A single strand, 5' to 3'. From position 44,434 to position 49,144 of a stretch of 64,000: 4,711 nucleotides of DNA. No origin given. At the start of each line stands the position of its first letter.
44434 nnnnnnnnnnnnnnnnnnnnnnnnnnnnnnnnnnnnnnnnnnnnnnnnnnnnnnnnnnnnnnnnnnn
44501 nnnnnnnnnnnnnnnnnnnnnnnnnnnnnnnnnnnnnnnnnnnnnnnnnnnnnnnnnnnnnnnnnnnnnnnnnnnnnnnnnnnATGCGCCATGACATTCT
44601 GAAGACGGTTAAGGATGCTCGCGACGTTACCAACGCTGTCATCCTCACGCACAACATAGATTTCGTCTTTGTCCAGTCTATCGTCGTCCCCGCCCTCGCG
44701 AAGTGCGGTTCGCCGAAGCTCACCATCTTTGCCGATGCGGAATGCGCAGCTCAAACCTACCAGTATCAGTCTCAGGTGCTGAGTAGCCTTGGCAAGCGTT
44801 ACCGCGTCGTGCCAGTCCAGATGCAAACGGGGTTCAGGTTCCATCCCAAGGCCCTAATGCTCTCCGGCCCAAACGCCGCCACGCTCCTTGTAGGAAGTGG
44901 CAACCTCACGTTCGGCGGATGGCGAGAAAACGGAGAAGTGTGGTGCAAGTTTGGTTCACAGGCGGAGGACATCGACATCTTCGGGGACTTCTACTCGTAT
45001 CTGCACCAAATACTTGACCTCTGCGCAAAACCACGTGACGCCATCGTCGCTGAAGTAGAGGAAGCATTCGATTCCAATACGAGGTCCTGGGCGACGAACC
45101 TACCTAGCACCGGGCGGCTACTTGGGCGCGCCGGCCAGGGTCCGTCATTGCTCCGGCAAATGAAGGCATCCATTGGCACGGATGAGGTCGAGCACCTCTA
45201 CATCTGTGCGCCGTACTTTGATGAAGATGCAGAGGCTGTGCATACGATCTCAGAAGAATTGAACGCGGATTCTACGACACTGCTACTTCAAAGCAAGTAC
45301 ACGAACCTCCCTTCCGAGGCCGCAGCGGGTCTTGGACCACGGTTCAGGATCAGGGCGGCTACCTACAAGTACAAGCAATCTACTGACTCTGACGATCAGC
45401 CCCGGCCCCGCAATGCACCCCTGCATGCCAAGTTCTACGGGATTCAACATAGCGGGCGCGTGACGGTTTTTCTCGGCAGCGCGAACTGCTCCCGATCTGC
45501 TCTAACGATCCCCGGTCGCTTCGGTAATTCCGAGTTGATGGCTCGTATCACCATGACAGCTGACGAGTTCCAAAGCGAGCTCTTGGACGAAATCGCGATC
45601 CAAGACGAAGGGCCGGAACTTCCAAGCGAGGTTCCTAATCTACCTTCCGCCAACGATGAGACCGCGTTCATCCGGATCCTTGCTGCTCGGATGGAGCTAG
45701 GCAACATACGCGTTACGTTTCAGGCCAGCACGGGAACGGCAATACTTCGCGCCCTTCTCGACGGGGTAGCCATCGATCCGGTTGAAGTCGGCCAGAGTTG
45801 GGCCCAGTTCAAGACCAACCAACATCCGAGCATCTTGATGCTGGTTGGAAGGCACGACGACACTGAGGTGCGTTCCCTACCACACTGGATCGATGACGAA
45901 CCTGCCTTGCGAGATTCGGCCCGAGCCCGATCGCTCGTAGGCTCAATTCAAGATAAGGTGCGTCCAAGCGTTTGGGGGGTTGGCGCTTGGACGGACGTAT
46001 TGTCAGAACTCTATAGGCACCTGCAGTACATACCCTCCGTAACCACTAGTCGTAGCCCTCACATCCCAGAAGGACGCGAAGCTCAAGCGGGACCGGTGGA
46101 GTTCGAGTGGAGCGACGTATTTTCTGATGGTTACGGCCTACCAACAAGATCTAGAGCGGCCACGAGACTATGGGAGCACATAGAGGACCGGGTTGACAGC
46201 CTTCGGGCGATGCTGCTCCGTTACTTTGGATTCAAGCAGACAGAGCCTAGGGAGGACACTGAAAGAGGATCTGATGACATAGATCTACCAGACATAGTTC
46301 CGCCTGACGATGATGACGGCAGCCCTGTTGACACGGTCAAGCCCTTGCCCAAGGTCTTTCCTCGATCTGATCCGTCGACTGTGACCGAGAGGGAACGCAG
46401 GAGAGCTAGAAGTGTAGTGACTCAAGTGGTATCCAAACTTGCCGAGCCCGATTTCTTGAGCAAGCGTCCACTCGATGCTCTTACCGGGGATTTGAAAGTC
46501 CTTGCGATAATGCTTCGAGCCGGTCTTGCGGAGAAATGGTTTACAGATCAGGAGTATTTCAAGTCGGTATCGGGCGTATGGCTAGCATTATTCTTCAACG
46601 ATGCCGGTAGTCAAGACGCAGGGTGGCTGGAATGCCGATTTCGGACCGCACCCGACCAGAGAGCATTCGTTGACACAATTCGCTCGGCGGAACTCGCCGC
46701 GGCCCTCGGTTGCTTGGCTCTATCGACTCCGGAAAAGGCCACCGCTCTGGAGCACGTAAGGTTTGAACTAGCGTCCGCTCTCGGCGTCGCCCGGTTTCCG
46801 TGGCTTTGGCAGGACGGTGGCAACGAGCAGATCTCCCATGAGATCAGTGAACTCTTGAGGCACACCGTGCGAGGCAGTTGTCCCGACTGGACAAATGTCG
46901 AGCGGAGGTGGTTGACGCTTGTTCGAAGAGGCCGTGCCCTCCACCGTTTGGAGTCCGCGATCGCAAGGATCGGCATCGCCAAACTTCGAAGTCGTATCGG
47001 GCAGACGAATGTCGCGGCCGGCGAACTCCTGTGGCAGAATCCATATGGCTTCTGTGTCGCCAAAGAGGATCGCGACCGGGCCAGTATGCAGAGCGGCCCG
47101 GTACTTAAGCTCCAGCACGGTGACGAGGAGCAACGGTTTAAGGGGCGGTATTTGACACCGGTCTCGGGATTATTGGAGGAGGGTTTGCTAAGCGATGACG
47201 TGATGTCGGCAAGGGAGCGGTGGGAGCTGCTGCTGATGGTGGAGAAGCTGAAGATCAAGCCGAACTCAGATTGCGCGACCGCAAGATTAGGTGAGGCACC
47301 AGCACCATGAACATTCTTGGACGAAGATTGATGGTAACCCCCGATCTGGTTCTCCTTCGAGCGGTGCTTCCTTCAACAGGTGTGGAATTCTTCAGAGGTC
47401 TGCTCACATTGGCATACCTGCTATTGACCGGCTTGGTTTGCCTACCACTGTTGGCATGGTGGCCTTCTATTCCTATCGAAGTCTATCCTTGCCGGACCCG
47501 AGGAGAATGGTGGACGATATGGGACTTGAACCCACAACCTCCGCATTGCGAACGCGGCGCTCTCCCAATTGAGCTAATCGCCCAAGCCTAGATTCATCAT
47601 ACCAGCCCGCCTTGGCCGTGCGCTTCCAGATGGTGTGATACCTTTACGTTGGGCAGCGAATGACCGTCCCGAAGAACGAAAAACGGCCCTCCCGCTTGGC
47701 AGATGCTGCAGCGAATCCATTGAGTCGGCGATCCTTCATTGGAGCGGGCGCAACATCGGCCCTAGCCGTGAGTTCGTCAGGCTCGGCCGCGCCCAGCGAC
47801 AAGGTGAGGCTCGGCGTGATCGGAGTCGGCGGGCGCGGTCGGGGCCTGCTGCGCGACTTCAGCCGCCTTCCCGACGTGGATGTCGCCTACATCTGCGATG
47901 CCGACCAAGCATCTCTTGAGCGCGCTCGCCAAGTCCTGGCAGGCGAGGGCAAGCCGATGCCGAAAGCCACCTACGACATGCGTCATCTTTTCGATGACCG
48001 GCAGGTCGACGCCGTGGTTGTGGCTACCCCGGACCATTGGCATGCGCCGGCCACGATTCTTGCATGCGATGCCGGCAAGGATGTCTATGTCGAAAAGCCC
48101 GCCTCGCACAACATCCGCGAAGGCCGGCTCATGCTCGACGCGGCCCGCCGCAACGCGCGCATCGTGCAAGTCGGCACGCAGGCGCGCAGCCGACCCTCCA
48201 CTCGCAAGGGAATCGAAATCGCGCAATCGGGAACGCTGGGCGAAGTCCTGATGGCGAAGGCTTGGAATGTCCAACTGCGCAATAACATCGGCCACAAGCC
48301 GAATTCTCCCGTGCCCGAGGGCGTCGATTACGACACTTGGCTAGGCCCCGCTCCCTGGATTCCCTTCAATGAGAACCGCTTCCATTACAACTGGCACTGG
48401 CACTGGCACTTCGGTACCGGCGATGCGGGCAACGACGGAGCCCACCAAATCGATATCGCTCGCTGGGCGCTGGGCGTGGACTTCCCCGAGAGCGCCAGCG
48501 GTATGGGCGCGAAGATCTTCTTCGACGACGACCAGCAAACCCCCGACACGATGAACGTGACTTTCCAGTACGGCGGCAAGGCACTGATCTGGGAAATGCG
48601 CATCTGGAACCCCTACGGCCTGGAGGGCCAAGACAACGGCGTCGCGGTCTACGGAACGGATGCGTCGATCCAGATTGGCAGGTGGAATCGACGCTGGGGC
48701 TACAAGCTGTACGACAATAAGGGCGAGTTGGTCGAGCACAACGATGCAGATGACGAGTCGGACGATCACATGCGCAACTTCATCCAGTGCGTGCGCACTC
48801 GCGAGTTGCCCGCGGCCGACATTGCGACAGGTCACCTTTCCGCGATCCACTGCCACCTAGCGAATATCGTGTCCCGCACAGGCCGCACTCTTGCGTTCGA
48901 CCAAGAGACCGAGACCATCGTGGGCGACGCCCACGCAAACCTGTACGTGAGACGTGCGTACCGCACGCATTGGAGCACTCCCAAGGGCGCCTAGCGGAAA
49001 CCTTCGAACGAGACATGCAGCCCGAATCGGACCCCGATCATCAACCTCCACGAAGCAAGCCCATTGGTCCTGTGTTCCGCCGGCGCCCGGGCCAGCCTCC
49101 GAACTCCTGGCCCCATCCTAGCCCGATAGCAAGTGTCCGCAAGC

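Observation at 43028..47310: Translationally coupled pair: unrecognised 518-aa protein + 908-aa double-HKD (PLD) protein in a defence island, a candidate novel two-gene system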

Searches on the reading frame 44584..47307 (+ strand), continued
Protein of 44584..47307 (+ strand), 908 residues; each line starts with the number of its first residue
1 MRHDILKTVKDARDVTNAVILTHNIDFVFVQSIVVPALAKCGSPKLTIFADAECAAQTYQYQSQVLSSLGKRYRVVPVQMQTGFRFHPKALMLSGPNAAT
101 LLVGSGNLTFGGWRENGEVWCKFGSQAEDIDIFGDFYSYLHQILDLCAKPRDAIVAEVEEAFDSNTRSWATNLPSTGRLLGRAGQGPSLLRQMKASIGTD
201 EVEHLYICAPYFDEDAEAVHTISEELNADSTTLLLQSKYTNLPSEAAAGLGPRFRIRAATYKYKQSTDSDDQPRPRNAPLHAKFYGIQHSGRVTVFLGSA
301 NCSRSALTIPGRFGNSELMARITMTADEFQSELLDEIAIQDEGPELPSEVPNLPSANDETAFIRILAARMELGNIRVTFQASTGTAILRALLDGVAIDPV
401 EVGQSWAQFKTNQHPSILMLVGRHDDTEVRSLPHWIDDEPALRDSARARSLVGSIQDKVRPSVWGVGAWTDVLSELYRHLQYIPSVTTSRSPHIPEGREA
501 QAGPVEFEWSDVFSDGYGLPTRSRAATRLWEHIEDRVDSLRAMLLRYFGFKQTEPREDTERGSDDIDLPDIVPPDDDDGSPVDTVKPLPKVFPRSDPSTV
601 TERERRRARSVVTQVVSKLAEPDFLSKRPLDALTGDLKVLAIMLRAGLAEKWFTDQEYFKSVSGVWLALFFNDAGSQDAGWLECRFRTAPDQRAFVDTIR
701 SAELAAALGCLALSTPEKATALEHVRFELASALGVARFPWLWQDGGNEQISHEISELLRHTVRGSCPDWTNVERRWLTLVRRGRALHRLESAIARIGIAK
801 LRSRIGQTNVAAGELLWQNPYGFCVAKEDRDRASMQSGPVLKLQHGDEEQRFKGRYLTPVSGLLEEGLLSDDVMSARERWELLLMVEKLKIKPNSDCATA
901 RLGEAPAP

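Call 63: search_protein_families(library=pfam, alignment_id=A2, max_evalue=1)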
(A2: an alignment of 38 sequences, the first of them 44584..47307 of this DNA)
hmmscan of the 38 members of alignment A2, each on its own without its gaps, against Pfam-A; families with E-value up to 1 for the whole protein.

A. member 1, window:44584-47307:+ (908 aa): 1 family
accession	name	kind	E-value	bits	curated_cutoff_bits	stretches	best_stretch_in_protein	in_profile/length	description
PF13091.12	PLDc_2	-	3.6e-10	40.2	27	2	203-325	10-118/132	PLD-like domain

B. families by the number of members that match (of 38 scanned): 20 families
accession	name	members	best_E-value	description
PF13091.12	PLDc_2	38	2.4e-13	PLD-like domain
PF09565.16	RE_NgoFVII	5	0.00024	NgoFVII restriction endonuclease N-terminal PLD domain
PF06087.18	Tyr-DNA_phospho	2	0.00075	Tyrosyl-DNA phosphodiesterase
PF06889.16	DUF1266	2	0.03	Protein of unknown function (DUF1266)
PF08854.15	DUF1824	2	0.096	Domain of unknown function (DUF1824)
PF07788.17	PDDEXK_10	1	0.048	PD-(D/E)XK nuclease superfamily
PF00614.28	PLDc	1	0.085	Phospholipase D Active site motif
PF02194.20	PXA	1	0.099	PXA domain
PF20398.3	DUF6691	1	0.1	Family of unknown function (DUF6691)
PF11427.14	HTH_Tnp_Tc3_1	1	0.12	Tc3 transposase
PF10186.14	ATG14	1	0.12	Vacuolar sorting 38 and autophagy-related subunit 14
PF06085.16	Rz1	1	0.14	Lipoprotein Rz1 precursor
PF18880.5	UDI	1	0.17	Uracil-DNA glycosylase inhibitor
PF13166.12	AAA_13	1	0.18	AAA domain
PF22322.1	DUF6973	1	0.2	Domain of unknown function (DUF6973)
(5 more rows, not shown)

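Call 64: fold_search(model_id=the predicted structure, library=pdb)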
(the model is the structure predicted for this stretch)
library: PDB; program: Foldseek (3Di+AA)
matches with E <= 10: 721; with E <= 0.001: 39
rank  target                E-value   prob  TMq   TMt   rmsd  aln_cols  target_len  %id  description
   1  2o8r_B                1.4e-08  1.00  0.21  0.31   7.3       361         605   13  Crystal Structure of Polyphosphate Kinase from Porphyromonas Gingivalis (released 2006-12-19)
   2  1rg1_A                2.1e-08  1.00  0.26  0.51   7.5       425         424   10  Crystal structure of human Tyrosyl-DNA Phosphodiesterase complexed with vanadate, octopamine, and tetranucleotide AGTT (released 2004-03-02)
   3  5nwa_A                2.5e-08  1.00  0.25  0.48   6.3       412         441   11  Crystal structure of the complex of Tdp1 with duplex DNA (released 2018-01-10)
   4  1jy1                  2.7e-08  1.00  0.26  0.49   6.1       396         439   11  CRYSTAL STRUCTURE OF HUMAN TYROSYL-DNA PHOSPHODIESTERASE (TDP1) (released 2002-02-20)
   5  6dhu_B                3.0e-08  1.00  0.25  0.48   6.7       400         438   12  Crystal structure of Tdp1 catalytic domain in complex with Zenobia fragment ZT0911 from cocktail soak (released 2019-05-29)
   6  6dje_A                3.1e-08  1.00  0.25  0.48   6.2       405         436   12  Crystal structure of Tdp1 catalytic domain in complex with Sigma Aldrich compound CDS010292 (released 2019-05-29)
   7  8cw2_B                3.3e-08  1.00  0.25  0.48   6.3       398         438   12  Crystal structure of TDP1 complexed with compound XZ760 (released 2023-04-12)
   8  6dhu_A                3.5e-08  1.00  0.25  0.48   6.3       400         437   13  Crystal structure of Tdp1 catalytic domain in complex with Zenobia fragment ZT0911 from cocktail soak (released 2019-05-29)
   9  6die_A                3.6e-08  1.00  0.25  0.48   6.8       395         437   12  Crystal structure of Tdp1 catalytic domain in complex with Zenobia fragment benzene-1,2,4-tricarboxylic acid from sing (released 2019-05-29)
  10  6w7l_B                3.8e-08  1.00  0.25  0.49   6.6       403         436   12  Structure of Tdp1 catalytic domain in complex with inhibitor XZ632p (released 2021-03-24)
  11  1mu7_A                4.9e-08  1.00  0.25  0.49   6.1       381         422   12  Crystal Structure of a Human Tyrosyl-DNA Phosphodiesterase (Tdp1)-Tungstate Complex (released 2003-01-07)
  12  6w7k_B                5.6e-08  1.00  0.25  0.48   6.7       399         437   12  Structure of Tdp1 catalytic domain in complex with inhibitor XZ634p (released 2021-03-24)
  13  8uv1_A                5.9e-08  1.00  0.25  0.48   6.4       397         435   11  Structure of TDP1 complexed with compound IB01 (released 2024-09-25)
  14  6die_B                6.9e-08  1.00  0.25  0.47   6.7       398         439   12  Crystal structure of Tdp1 catalytic domain in complex with Zenobia fragment benzene-1,2,4-tricarboxylic acid from sing (released 2019-05-29)
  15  1nop_B                7.2e-08  1.00  0.25  0.49   6.4       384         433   12  Crystal structure of human tyrosyl-DNA phosphodiesterase (Tdp1) in complex with vanadate, DNA and a human topoisomeras (released 2003-03-11)
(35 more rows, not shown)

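Call 71: search_dna_similar(query=window:44584-47307:+, collection=phages, mode=protein, max_evalue=0.001, max_rows=15)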
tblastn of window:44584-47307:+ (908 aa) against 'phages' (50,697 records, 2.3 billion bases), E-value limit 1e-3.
No match.

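Call 96: find_related_loci(query=A4, collection=genome_contigs, flank=8000)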
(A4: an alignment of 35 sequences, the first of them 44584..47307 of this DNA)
Query A4 (908 aa) in genome_contigs; peptide patterns used: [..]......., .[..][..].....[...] (x = any residue, [..] = any of these).
122 stretches matched a pattern; 62 encode a relative of the query (tblastn E <= 1e-3); 62 distinct loci.
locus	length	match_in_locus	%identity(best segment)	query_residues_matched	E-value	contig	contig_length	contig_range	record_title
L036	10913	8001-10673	48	1-891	0e+0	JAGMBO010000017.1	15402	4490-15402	MAG: Candidatus Eisenbacteria bacterium isolate RS_16_23 ZL425.bin.23.fa_17, whole genome shotgun sequence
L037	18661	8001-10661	47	1-889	0e+0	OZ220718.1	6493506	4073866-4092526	MAG: Vicinamibacterales bacterium isolate 0ce2d42f-2bf0-44bc-a671-070680eb922c genome assembly, chromosome: 1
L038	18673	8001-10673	49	1-891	0e+0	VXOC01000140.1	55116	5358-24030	MAG: Gemmatimonadetes bacterium isolate SB0662_bin_23 NODE_608_length_55116_cov_286.368410, whole genome shotgun sequenc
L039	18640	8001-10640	45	1-889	0e+0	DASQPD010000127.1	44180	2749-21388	MAG TPA_asm: Pyrinomonadaceae bacterium isolate SMAG_U10820 k141_553515, whole genome shotgun sequence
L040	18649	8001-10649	41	1-891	0e+0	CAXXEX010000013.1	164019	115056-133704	MAG: Acidobacteriota bacterium isolate c8e4eff3-c4ba-44cb-9c6f-c942488c074e genome assembly, contig: contig_13, whole ge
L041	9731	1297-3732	46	72-891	0e+0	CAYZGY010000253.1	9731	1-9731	MAG TPA_asm: uncultured Planctomycetia bacterium isolate binchicken_co141_54 genome assembly, contig: NODE_26829_length_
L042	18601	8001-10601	39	1-876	0e+0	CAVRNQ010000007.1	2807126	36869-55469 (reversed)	MAG: uncultured Acidobacteriota bacterium isolate MFD03726.bin.1.212 genome assembly, contig: contig_9631, whole genome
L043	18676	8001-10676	38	1-889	0e+0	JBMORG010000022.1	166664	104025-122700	MAG: Thermodesulfobacteriota bacterium isolate Betzabe_MAG174 MAG174_22, whole genome shotgun sequence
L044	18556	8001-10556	39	1-866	9e-180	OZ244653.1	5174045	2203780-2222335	MAG: bacterium isolate 39c32cc5-dc70-4d00-b26d-4165b0e321b9 genome assembly, chromosome: 1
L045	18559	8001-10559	40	1-869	6e-180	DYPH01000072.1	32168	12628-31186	MAG TPA_asm: Sorangium cellulosum isolate SulCav_GS09_5_65_23 SulCav_GS09_5_2016_length_32168_cov_11_643665, whole genom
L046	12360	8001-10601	40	1-872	3e-177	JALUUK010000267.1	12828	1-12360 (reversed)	MAG: Acidobacteria bacterium isolate 128-326_metabat1_scaf2bin.003 128-326_scaffold_2293_c1, whole genome shotgun sequen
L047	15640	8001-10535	39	1-869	3e-174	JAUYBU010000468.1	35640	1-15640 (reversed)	MAG: Bryobacterales bacterium isolate C20_concoct.bin.137 C20_k141_659856, whole genome shotgun sequence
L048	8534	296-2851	38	1-869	1e-172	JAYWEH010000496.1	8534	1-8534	MAG: Deltaproteobacteria bacterium isolate GL97_UP_metabat_16 GL97_UP_metabat_16_495, whole genome shotgun sequence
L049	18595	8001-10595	36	1-870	4e-171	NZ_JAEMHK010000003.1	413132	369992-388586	Geomonas propionica strain Red259 NODE_3_length_413132_cov_203.905753, whole genome shotgun sequence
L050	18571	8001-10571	39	1-869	1e-170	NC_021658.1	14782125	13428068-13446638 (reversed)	Sorangium cellulosum So0157-2, complete sequence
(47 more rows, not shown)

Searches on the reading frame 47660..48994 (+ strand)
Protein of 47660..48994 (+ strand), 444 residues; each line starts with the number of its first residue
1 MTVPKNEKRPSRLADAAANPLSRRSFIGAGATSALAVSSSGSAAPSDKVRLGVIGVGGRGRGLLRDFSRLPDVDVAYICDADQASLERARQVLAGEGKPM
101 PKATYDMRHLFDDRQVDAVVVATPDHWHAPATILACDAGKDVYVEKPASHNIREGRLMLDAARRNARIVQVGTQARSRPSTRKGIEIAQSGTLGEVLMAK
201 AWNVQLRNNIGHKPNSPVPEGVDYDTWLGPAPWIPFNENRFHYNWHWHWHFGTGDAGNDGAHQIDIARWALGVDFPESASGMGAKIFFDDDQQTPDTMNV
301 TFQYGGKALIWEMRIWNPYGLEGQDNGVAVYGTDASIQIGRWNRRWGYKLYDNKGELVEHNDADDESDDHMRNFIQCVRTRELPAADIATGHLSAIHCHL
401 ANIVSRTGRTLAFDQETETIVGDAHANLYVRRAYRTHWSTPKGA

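Call 10: search_protein_families(library=pfam, proteins=[window:47660-48994:+], max_evalue=0.01)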
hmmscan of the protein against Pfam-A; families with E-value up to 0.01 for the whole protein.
window:47660-48994:+ (444 aa): 4 families
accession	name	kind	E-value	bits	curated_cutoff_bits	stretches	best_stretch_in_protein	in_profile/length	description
PF19051.5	GFO_IDH_MocA_C2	-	3e-23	83.1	23.3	2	214-298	44-123/254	Oxidoreductase family, C-terminal alpha/beta domain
PF01408.29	GFO_IDH_MocA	-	2.5e-17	64.1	24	1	50-172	2-119/120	Oxidoreductase family, NAD-binding Rossmann fold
PF22725.1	GFO_IDH_MocA_C3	-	1.4e-08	35.3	27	1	242-337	32-123/124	GFO/IDH/MocA C-terminal domain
PF02894.22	GFO_IDH_MocA_C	-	7e-07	29.7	22.9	1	237-366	24-150/218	Oxidoreductase family, C-terminal alpha/beta domain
